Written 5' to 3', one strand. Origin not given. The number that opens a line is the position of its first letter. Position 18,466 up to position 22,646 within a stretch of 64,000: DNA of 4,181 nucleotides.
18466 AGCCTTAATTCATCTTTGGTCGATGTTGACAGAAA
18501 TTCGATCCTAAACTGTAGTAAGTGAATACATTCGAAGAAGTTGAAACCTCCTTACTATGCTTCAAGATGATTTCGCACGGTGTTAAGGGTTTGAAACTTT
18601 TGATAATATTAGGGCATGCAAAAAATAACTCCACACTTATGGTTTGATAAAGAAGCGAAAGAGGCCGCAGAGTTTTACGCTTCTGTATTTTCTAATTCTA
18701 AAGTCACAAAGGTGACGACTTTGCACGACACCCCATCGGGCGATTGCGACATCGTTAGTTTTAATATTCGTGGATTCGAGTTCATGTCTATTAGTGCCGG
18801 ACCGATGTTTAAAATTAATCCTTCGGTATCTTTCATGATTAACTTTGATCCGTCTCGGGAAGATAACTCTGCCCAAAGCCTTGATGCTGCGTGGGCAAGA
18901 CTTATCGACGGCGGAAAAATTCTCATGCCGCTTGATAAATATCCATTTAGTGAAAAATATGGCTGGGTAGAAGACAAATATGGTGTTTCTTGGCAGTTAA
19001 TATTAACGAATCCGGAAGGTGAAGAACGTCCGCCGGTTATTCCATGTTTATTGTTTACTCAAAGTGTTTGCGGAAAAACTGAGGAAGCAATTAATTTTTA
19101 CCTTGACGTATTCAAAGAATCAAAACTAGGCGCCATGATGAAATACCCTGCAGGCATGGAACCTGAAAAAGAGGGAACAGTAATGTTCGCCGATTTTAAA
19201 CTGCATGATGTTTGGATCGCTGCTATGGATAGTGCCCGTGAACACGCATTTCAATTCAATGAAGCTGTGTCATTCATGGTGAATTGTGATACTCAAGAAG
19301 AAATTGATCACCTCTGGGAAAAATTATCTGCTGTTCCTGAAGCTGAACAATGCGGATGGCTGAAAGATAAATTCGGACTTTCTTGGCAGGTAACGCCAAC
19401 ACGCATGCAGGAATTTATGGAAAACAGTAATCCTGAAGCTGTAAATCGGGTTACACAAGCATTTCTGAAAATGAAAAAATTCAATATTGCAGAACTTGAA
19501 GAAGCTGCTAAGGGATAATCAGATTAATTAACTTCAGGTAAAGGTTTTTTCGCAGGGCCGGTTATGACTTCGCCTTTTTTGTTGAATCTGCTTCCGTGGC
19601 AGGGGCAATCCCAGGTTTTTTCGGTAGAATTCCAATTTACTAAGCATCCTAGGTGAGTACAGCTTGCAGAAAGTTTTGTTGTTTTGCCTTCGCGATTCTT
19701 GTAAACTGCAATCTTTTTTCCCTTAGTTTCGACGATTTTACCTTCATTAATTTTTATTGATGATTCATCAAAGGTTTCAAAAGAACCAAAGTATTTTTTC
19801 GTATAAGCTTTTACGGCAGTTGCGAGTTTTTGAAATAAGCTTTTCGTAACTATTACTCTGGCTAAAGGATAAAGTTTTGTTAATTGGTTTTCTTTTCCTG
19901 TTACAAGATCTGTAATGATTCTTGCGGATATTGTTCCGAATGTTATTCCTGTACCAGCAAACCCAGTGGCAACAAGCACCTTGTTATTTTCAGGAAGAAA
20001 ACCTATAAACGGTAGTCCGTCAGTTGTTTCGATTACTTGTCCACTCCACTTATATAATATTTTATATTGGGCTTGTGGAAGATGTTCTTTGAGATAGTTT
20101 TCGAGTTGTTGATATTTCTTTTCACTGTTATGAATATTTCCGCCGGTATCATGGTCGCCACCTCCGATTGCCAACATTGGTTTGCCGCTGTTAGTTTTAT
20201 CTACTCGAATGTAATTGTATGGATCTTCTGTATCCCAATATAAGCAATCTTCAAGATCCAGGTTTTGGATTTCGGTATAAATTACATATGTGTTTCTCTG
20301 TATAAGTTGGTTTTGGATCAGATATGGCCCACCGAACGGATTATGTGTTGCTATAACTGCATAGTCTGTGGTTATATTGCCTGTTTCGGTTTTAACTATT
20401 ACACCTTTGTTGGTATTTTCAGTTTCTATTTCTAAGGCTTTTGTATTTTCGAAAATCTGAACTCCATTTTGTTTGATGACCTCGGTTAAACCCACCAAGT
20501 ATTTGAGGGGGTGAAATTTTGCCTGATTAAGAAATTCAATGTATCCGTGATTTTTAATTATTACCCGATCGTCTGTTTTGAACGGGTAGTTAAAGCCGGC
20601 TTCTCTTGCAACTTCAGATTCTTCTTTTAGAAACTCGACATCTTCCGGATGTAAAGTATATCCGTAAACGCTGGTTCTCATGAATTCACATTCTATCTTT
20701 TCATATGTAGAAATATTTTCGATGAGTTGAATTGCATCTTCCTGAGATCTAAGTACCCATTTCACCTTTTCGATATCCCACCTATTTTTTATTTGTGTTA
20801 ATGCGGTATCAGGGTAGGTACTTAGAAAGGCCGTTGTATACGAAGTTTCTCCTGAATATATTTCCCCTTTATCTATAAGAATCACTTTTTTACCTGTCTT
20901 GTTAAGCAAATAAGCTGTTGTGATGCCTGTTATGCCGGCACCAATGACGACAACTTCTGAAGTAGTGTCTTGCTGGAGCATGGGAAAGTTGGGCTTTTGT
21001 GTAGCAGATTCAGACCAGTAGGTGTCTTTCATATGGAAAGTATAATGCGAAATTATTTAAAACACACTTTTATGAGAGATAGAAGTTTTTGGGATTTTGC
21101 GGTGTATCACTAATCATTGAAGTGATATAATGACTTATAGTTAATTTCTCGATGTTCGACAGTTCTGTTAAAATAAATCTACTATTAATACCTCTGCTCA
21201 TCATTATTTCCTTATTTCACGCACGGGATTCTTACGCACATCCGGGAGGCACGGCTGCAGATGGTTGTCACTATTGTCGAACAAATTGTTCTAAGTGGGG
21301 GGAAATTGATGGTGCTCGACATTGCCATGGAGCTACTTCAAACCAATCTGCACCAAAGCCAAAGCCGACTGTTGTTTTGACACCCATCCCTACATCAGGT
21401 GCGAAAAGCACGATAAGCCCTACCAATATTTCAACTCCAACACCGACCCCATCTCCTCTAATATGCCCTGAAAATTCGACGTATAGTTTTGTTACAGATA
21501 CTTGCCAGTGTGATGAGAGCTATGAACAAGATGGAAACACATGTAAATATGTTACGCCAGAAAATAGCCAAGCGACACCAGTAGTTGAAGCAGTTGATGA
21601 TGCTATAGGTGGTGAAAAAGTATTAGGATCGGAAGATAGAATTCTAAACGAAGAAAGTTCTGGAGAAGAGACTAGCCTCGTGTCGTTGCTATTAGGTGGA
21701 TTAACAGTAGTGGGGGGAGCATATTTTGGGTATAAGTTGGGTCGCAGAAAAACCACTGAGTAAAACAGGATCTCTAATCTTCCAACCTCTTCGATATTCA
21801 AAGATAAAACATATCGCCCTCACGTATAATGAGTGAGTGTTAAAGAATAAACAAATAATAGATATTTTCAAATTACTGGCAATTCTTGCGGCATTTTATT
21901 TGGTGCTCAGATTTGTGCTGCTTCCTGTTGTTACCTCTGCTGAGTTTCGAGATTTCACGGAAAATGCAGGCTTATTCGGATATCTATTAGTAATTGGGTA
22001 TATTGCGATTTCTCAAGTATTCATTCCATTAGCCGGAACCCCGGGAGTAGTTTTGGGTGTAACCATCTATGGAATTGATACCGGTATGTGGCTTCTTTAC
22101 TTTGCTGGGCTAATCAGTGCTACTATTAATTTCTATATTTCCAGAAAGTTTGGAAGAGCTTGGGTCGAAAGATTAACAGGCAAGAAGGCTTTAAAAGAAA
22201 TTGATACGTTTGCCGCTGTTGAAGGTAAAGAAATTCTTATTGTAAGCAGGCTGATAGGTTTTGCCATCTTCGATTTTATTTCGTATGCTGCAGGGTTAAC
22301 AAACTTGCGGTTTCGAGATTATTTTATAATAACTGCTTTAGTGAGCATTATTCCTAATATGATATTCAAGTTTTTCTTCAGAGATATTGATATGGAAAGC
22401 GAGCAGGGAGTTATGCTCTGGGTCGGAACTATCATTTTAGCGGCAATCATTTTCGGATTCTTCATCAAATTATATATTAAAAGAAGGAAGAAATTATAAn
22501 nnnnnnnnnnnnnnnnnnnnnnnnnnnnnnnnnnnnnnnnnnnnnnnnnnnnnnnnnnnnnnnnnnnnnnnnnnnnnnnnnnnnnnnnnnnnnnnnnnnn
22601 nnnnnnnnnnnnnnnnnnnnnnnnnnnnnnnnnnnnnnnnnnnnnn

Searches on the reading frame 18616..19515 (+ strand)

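Call 35: search_protein_families(library=pfam, proteins=[window:18616-19515:+], max_evalue=0.001)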
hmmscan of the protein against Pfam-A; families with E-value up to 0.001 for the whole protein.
window:18616-19515:+ (300 aa): 2 families
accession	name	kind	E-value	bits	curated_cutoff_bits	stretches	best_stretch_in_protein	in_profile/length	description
PF06983.19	3-dmu-9_3-mt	-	2.1e-72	241.5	24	2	141-260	3-116/116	3-demethylubiquinone-9 3-methyltransferase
PF00903.31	Glyoxalase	-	3.2e-07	31.2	20.6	0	84-128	76-121/121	Glyoxalase/Bleomycin resistance protein/Dioxygenase superfamily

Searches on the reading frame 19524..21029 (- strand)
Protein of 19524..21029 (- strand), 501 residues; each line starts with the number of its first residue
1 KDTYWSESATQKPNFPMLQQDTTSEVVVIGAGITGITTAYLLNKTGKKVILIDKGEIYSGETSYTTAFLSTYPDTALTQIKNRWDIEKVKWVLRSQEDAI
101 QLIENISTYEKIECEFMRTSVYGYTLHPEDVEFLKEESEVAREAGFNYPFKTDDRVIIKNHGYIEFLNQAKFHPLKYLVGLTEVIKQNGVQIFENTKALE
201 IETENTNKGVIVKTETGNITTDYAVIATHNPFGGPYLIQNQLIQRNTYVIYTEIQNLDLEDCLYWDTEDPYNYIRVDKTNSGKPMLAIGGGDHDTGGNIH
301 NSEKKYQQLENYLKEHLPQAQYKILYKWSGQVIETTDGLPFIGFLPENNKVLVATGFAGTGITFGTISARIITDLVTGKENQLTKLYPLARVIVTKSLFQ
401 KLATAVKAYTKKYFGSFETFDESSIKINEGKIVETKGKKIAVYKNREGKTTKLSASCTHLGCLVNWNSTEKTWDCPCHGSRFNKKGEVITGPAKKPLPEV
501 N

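Call 35: search_protein_families(library=pfam, proteins=[window:19524-21029:-], max_evalue=0.001)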
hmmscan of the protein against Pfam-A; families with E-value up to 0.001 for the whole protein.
window:19524-21029:- (501 aa): 11 families
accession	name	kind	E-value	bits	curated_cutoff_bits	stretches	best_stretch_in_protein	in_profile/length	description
PF01266.30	DAO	-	1.7e-45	156.5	27.9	1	26-375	2-353/353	FAD dependent oxidoreductase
PF00355.32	Rieske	-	2.4e-13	50.3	20.3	1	422-499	8-86/88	Rieske [2Fe-2S] domain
PF13450.12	NAD_binding_8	-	5.6e-08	33.4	21.9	1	28-62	1-35/68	NAD(P)-binding Rossmann-like domain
PF13738.12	Pyr_redox_3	-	6.8e-08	32.5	30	0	20-101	161-239/305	Pyridine nucleotide-disulphide oxidoreductase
PF07992.20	Pyr_redox_2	-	1.4e-07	31.7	26.1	1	24-56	143-175/291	Pyridine nucleotide-disulphide oxidoreductase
PF00890.30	FAD_binding_2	-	2.4e-06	27.4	20.4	1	26-65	2-41/414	FAD binding domain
PF03486.20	HI0933_like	-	2.5e-06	27.6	50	0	25-56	2-33/244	HI0933-like protein Rossmann domain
PF12831.13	FAD_oxidored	-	3.6e-06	27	27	0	25-63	1-39/416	FAD dependent oxidoreductase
PF01494.25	FAD_binding_3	-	8e-05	22.4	22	1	24-55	2-33/349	FAD binding domain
PF00070.33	Pyr_redox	-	8.4e-05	23.5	22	0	26-54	2-30/82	Pyridine nucleotide-disulphide oxidoreductase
PF01946.23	Thi4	-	0.00034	20.4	26.2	1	14-54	8-49/235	Thi4 family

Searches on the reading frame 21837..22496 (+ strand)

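Call 35: search_protein_families(library=pfam, proteins=[window:21837-22496:+], max_evalue=0.001)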
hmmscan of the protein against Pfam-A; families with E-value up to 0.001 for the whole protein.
window:21837-22496:+ (220 aa): 1 family
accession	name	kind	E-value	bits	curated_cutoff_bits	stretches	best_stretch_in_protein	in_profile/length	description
PF09335.16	VTT_dom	-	4.6e-17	63.1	33.9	1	69-180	5-120/123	VTT domain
